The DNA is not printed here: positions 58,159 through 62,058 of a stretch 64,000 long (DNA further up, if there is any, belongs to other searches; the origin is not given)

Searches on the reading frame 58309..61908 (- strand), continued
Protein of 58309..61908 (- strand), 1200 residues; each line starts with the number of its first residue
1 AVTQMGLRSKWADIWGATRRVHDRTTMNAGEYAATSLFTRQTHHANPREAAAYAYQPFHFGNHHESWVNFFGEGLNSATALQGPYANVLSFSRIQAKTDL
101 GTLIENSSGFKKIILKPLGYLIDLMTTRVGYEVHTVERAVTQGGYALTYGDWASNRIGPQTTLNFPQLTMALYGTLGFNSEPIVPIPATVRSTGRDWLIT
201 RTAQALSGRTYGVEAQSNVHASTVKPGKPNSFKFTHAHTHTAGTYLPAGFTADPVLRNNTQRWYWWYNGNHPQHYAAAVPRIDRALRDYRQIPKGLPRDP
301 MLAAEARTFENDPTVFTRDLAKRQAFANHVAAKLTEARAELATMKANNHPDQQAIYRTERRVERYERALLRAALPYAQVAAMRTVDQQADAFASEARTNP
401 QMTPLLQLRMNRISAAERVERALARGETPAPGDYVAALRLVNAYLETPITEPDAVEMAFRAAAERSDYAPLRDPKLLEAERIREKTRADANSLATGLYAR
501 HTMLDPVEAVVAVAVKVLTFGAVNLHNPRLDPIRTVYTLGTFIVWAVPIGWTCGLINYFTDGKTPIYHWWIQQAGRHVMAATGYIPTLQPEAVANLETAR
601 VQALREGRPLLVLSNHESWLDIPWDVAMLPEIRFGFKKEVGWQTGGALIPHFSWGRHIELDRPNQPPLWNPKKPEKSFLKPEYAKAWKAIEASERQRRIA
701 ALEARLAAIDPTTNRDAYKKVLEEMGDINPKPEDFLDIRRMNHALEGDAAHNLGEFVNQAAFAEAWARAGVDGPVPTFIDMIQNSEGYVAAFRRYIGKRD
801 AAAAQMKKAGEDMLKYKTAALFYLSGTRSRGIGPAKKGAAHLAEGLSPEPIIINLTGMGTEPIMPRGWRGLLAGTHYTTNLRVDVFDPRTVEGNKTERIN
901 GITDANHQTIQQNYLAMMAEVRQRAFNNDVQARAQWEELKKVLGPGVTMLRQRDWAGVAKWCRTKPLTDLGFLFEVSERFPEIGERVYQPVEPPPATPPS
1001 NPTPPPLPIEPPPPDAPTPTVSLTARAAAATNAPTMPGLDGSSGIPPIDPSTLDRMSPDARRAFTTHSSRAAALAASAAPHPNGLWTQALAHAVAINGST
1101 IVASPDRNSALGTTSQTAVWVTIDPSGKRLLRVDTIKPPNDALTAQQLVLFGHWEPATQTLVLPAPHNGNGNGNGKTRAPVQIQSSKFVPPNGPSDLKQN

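Call 61: search_protein_families(library=pfam, proteins=[L009:8681-9664:-, L009:7561-8643:-, L009:4737-6374:-, L009:643-4716:-, L009:15351-15968:-, L009:17148-17861:+, L009:17936-19264:-, L009:20650-21933:-, L009:21944-23545:-, L009:23538-24659:-])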
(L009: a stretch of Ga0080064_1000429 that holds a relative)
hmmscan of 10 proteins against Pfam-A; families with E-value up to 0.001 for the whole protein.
L009:8681-9664:- (327 aa): 1 family
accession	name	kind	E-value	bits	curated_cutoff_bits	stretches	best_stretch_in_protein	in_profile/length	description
PF00490.27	ALAD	-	1.9e-148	494.3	24.6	1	7-323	2-315/317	Delta-aminolevulinic acid dehydratase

L009:7561-8643:- (360 aa): 1 family
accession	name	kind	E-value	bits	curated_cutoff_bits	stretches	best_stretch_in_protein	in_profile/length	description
PF01312.24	Bac_export_2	-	6e-118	394.3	24.4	1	7-346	1-335/335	FlhB HrpN YscU SpaS Family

L009:4737-6374:- (545 aa): 0 families

L009:643-4716:- (1357 aa): 0 families

L009:15351-15968:- (205 aa): 1 family
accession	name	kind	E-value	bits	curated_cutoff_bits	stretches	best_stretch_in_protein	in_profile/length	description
PF01797.21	Y1_Tnp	-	6.9e-05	23.4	23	0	132-188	66-121/121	Transposase IS200 like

L009:17148-17861:+ (237 aa): 7 families
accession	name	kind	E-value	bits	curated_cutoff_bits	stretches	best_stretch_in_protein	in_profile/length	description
PF13417.12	GST_N_3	-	9.3e-17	61.6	22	1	9-83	1-75/75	Glutathione S-transferase, N-terminal domain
PF13409.12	GST_N_2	-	5.7e-11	43.3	25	1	14-78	1-70/70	Glutathione S-transferase, N-terminal domain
PF17172.10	GST_N_4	-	2.8e-06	28.4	30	1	16-82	1-62/99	Glutathione S-transferase N-terminal domain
PF00462.30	Glutaredoxin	-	3.1e-06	27.7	22.9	1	9-39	3-33/60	Glutaredoxin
PF02798.26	GST_N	-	3.6e-06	27.6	20.9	1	9-77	5-76/76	Glutathione S-transferase, N-terminal domain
PF13410.11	GST_C_2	-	0.00038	20.9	24.9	1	168-227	9-69/69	Glutathione S-transferase, C-terminal domain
PF14497.11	GST_C_3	-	0.00074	20.1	21.6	0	165-229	26-92/104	Glutathione S-transferase, C-terminal domain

L009:17936-19264:- (442 aa): 1 family
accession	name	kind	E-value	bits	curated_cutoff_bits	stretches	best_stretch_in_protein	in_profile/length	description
PF06245.16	DUF1015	-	2.2e-86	290.1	25.8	1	6-355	1-324/325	Protein of unknown function (DUF1015)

L009:20650-21933:- (427 aa): 5 families
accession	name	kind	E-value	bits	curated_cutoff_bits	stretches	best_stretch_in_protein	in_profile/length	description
PF01071.24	GARS_A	-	3.4e-75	252.6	27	1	101-293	1-194/194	Phosphoribosylglycinamide synthetase, ATP-grasp (A) domain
PF02843.22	GARS_C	-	1e-35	122.4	34.8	1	328-418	1-91/92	Phosphoribosylglycinamide synthetase, C domain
PF02844.21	GARS_N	-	6.8e-35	120.3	29.5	1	1-100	1-100/100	Phosphoribosylglycinamide synthetase, N domain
PF02655.19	ATP-grasp_3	-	3.7e-05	24.3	23.2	1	126-288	20-157/160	ATP-grasp domain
PF02222.28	ATP-grasp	-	0.00085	19.5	27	0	109-198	2-87/179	ATP-grasp domain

L009:21944-23545:- (533 aa): 2 families
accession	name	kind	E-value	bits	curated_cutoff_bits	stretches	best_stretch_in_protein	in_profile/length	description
PF01808.24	AICARFT_IMPCHas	-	3.7e-123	411.4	25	1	146-467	1-311/311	AICARFT/IMPCHase bienzyme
PF02142.27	MGS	-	3.3e-22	78.9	24.1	1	26-140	1-93/94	MGS-like domain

L009:23538-24659:- (373 aa): 2 families
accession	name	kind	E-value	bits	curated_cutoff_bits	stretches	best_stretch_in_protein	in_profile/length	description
PF01168.26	Ala_racemase_N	-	5e-72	242.6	24.1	1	11-230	1-220/220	Alanine racemase, N-terminal domain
PF00842.27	Ala_racemase_C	-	1.1e-49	167.7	25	1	243-369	1-126/127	Alanine racemase, C-terminal domain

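Call 62: search_protein_families(library=ncbifam, proteins=[L009:7561-8643:-, L008:7588-8718:-, L007:6876-8012:-, L006:7656-8753:-, L009:4737-6374:-, L009:643-4716:-, L008:2427-3998:-, L007:3625-4779:-, L008:20668-21894:-], max_evalue=0.001)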
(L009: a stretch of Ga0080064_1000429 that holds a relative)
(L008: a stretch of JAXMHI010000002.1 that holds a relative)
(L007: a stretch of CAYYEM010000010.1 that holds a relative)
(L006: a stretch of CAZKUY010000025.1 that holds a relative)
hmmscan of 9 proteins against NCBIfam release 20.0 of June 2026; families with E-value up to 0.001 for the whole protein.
L009:7561-8643:- (360 aa): 9 families
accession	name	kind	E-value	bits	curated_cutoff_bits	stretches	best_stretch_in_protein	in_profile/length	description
TIGR01404.2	FlhB_rel_III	equivalog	1.3e-108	363.4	358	1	8-348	1-340/341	type III secretion system export apparatus subunit SctU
TIGR00328.1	flhB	equivalog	1.1e-105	353.7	349.25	1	7-352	1-347/348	flagellar biosynthesis protein FlhB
NF009411.0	PRK12772.1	equivalog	3.3e-95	319.8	739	1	6-352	262-609/610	fused FliR family export protein/FlhB family type III secretion system protein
NF004950.0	PRK06298.1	equivalog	8.1e-88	294.9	434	1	8-357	3-352/360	type III secretion system protein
NF009364.0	PRK12721.1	equivalog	2.2e-76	257.3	381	1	7-356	2-350/352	EscU/YscU/HrcU family type III secretion system export apparatus switch protein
NF009117.0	PRK12468.1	equivalog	1.5e-56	191.9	712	1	1-354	1-355/386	flagellar biosynthesis protein FlhB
NF006017.0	PRK08156.1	equivalog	4.2e-54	184.2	394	1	7-324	2-312/367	EscU/YscU/HrcU family type III secretion system export apparatus switch protein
NF009412.0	PRK12773.1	equivalog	1.1e-41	142.8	886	1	8-347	302-643/649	flagellar biosynthesis protein FlhB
TIGR00789.1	flhB_rel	hypoth_equivalog_domain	4.5e-19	68.4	117.35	1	271-352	2-83/84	FlhB-like flagellar biosynthesis protein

L008:7588-8718:- (376 aa): 10 families
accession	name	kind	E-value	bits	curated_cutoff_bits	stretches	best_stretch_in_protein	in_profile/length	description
TIGR01404.2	FlhB_rel_III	equivalog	2.2e-110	369.2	358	1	18-358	1-340/341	type III secretion system export apparatus subunit SctU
TIGR00328.1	flhB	equivalog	3.4e-107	358.6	349.25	1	17-362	1-347/348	flagellar biosynthesis protein FlhB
NF009411.0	PRK12772.1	equivalog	3.9e-98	329.4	739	1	15-362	261-609/610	fused FliR family export protein/FlhB family type III secretion system protein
NF004950.0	PRK06298.1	equivalog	8.3e-93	311.3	434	1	18-362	3-347/360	type III secretion system protein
NF009364.0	PRK12721.1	equivalog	3.6e-74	250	381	1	17-363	2-347/352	EscU/YscU/HrcU family type III secretion system export apparatus switch protein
NF006017.0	PRK08156.1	equivalog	1.2e-59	202.4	394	1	17-367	2-343/367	EscU/YscU/HrcU family type III secretion system export apparatus switch protein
NF009117.0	PRK12468.1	equivalog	4.1e-59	200.3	712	1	14-361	4-352/386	flagellar biosynthesis protein FlhB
NF009412.0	PRK12773.1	equivalog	1.5e-46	158.9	886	1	14-356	298-642/649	flagellar biosynthesis protein FlhB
TIGR00789.1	flhB_rel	hypoth_equivalog_domain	4.5e-18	65.2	117.35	1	282-361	3-82/84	FlhB-like flagellar biosynthesis protein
NF004671.0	PRK06010.1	subfamily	0.00018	21.4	104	0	84-121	2-39/88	flagellar biosynthesis protein FliQ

L007:6876-8012:- (378 aa): 10 families
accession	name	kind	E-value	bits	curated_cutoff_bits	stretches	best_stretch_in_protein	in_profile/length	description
TIGR01404.2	FlhB_rel_III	equivalog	2e-110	369.4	358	1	20-360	1-340/341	type III secretion system export apparatus subunit SctU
TIGR00328.1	flhB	equivalog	2.3e-105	352.6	349.25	1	19-364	1-347/348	flagellar biosynthesis protein FlhB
NF009411.0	PRK12772.1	equivalog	2.3e-98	330.2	739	1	17-363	261-608/610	fused FliR family export protein/FlhB family type III secretion system protein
NF004950.0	PRK06298.1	equivalog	6e-92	308.5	434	1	20-362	3-345/360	type III secretion system protein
NF009364.0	PRK12721.1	equivalog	3.3e-76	256.7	381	1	19-364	2-346/352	EscU/YscU/HrcU family type III secretion system export apparatus switch protein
NF009117.0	PRK12468.1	equivalog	2.5e-61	207.6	712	1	16-367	4-356/386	flagellar biosynthesis protein FlhB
NF006017.0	PRK08156.1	equivalog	7.1e-58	196.5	394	1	19-369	2-343/367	EscU/YscU/HrcU family type III secretion system export apparatus switch protein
NF009412.0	PRK12773.1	equivalog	4.1e-43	147.5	886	1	14-358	296-642/649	flagellar biosynthesis protein FlhB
TIGR00789.1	flhB_rel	hypoth_equivalog_domain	2.7e-19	69.2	117.35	1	283-363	2-82/84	FlhB-like flagellar biosynthesis protein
NF004671.0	PRK06010.1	subfamily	0.00046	20.1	104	0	87-123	3-39/88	flagellar biosynthesis protein FliQ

L006:7656-8753:- (365 aa): 9 families
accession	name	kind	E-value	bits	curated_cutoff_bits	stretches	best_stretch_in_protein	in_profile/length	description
TIGR01404.2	FlhB_rel_III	equivalog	5.2e-110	368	358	1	7-347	1-340/341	type III secretion system export apparatus subunit SctU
TIGR00328.1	flhB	equivalog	4.3e-103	345.1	349.25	1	6-351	1-347/348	flagellar biosynthesis protein FlhB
NF009411.0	PRK12772.1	equivalog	6.6e-100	335.3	739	1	5-350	262-608/610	fused FliR family export protein/FlhB family type III secretion system protein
NF004950.0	PRK06298.1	equivalog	4.7e-90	302.3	434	1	7-359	3-356/360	type III secretion system protein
NF009364.0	PRK12721.1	equivalog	3.7e-79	266.4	381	1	6-354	2-349/352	EscU/YscU/HrcU family type III secretion system export apparatus switch protein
NF009117.0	PRK12468.1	equivalog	1.2e-60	205.3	712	1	3-352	4-354/386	flagellar biosynthesis protein FlhB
NF006017.0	PRK08156.1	equivalog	1.1e-56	192.7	394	1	6-358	2-345/367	EscU/YscU/HrcU family type III secretion system export apparatus switch protein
NF009412.0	PRK12773.1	equivalog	3.8e-42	144.3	886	1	8-345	303-642/649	flagellar biosynthesis protein FlhB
TIGR00789.1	flhB_rel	hypoth_equivalog_domain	2.6e-17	62.8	117.35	1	270-350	2-82/84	FlhB-like flagellar biosynthesis protein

L009:4737-6374:- (545 aa): 0 families

L009:643-4716:- (1357 aa): 0 families

L008:2427-3998:- (523 aa): 0 families

L007:3625-4779:- (384 aa): 0 families

L008:20668-21894:- (408 aa): 17 families
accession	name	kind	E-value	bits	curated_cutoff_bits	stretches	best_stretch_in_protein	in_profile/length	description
TIGR01499.1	folC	subfamily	4.3e-111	372.1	162.65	1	22-400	1-398/400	bifunctional protein FolC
NF047860.1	Tet-DihydfolSynFolCMyb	equivalog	1.4e-66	225.3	700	2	17-200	41-234/468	bifunctional tetrahydrofolate synthase/dihydrofolate synthase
NF008101.0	PRK10846.1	equivalog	1.2e-58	198.8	360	1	17-361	27-370/422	bifunctional tetrahydrofolate synthase/dihydrofolate synthase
TIGR01085.1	murE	subfamily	4.7e-13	48.9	257.3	2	228-330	276-373/472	UDP-N-acetylmuramyl-tripeptide synthetase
NF001126.0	PRK00139.1-4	equivalog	2.5e-10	39.5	373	1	32-103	97-168/486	UDP-N-acetylmuramoyl-L-alanyl-D-glutamate--2,6-diaminopimelate ligase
NF001124.0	PRK00139.1-2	equivalog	7.4e-10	38.2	476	1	229-329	297-391/500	UDP-N-acetylmuramoyl-L-alanyl-D-glutamate--2,6-diaminopimelate ligase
NF053645.1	pMurC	equivalog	2.7e-08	32.9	560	1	230-309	311-387/492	pseudomurein biosynthesis peptide ligase pMurC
TIGR02068.2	cya_phycin_syn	equivalog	3.6e-08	31.9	850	1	36-82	476-522/862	cyanophycin synthetase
NF053648.1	pMurE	equivalog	2e-07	30.1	600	0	278-308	319-349/464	pseudomurein biosynthesis peptide ligase pMurE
TIGR01082.1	murC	equivalog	4.2e-07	29.4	335.1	0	37-71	98-132/449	UDP-N-acetylmuramate--L-alanine ligase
TIGR01143.1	murF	subfamily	4.5e-07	29.2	288.6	1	114-302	114-313/418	UDP-N-acetylmuramoyl-tripeptide--D-alanyl-D-alanine ligase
NF008896.0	PRK11929.1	equivalog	4.7e-07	28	1023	0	28-70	101-143/965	bifunctional UDP-N-acetylmuramoyl-L-alanyl-D-glutamate--2,6-diaminopimelate ligase MurE/UDP-N-acetylmuramoyl-tripeptide--D-alanyl-D-alanine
NF033197.0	F430_CfbE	equivalog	6.4e-06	25.4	250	1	37-249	97-281/430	coenzyme F430 synthase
NF010623.0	PRK14016.1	subfamily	1.2e-05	23.7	877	0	36-77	477-518/871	cyanophycin synthetase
NF010628.0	PRK14022.1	equivalog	1.4e-05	24.1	536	0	233-307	292-361/483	UDP-N-acetylmuramoyl-L-alanyl-D-glutamate--L-lysine ligase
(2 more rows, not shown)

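Call 63: find_encoding_contigs(protein=P0001, flank=10000)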
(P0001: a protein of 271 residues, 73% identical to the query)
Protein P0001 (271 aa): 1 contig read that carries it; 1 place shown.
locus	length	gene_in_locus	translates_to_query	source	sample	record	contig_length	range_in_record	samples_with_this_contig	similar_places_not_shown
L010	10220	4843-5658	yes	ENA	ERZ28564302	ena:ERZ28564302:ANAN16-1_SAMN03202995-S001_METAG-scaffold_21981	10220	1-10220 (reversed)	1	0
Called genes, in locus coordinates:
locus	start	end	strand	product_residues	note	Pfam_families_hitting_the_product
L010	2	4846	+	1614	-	?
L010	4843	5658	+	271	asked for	-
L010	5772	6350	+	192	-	-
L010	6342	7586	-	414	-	PF08245:Mur_ligase_M (faint), PF27239:FOL3_C, PF02875:Mur_ligase_C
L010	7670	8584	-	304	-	PF13581:HATPase_c_2, PF01590:GAF (weak), PF13185:GAF_2 (faint), PF13492:GAF_3 (weak)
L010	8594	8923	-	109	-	PF01740:STAS, PF13466:STAS_2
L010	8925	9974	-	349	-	-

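Call 91: find_homologous_proteins(query=L008:7588-8718:-, max_evalue=1e-30)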
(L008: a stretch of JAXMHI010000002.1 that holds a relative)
Query L008:7588-8718:- (376 aa): 5782 proteins with E <= 1e-30 among 8000 candidates; the best 120 are listed.
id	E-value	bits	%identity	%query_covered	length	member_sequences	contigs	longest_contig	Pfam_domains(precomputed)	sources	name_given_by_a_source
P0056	2.7e-233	791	100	97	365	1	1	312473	PF01312.25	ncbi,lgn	ncbi:MAG: type III secretion system export apparatus subunit SctU [bacterium]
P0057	2.7e-194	663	81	97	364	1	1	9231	PF01312.25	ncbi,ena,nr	ncbi:MAG: type III secretion system export apparatus subunit SctU [Deltaproteobacteria bacterium]|nr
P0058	2.1e-189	647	76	97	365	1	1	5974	PF01312.25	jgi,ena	-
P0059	4.0e-183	626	75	97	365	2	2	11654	PF01312.25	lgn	-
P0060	1.1e-182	625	76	97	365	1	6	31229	PF01312.25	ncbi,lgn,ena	-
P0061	1.2e-182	625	76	97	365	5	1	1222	PF01312.25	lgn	-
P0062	5.2e-182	623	76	97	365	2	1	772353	PF01312.25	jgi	-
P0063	8.8e-182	622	75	96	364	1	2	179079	PF01312.25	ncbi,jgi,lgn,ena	-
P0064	9.0e-181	619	75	97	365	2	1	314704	PF01312.25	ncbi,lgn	-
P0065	1.1e-180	618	76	97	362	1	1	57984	PF01312.25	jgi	jgi:flagellar biosynthetic protein FlhB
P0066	1.4e-178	612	73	97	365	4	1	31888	PF01312.25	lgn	-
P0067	2.0e-176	604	73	97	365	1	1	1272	PF01312.25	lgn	-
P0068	1.1e-174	599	75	97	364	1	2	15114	PF01312.25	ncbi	-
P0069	1.4e-174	598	73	97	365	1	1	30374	PF01312.25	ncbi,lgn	-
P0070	2.6e-174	598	75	97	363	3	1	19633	PF01312.25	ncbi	-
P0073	7.9e-169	579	71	94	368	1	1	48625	PF01312.25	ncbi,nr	ncbi:MAG: EscU/YscU/HrcU family type III secretion system export apparatus switch protein [Deltaprot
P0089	7.5e-133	461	60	93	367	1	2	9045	PF01312.25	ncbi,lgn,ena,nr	ncbi:MAG TPA: EscU/YscU/HrcU family type III secretion system export apparatus switch protein [Delta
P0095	2.7e-131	456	59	94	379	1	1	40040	PF01312.25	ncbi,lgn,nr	ncbi:MAG: EscU/YscU/HrcU family type III secretion system export apparatus switch protein [Deltaprot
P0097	6.1e-131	455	59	93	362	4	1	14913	PF01312.25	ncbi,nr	ncbi:MAG: EscU/YscU/HrcU family type III secretion system export apparatus switch protein, partial [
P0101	3.8e-130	452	56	97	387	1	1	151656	PF01312.25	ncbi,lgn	ncbi:MAG: EscU/YscU/HrcU family type III secretion system export apparatus switch protein [bacterium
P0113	2.5e-128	446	56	94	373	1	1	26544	PF01312.25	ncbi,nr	ncbi:MAG: type III secretion system export apparatus subunit SctU [Deltaproteobacteria bacterium]|nr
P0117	1.7e-127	444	55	95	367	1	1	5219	PF01312.25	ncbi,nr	ncbi:MAG: EscU/YscU/HrcU family type III secretion system export apparatus switch protein [Deltaprot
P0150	2.0e-125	437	55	97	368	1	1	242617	PF01312.25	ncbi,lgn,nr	ncbi:MAG: type III secretion system export apparatus subunit SctU [Deltaproteobacteria bacterium]|nr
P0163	2.7e-124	433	57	95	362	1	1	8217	PF01312.25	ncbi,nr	ncbi:MAG: flagellar biosynthesis protein FlhB [Deltaproteobacteria bacterium]|nr:flagellar biosynthe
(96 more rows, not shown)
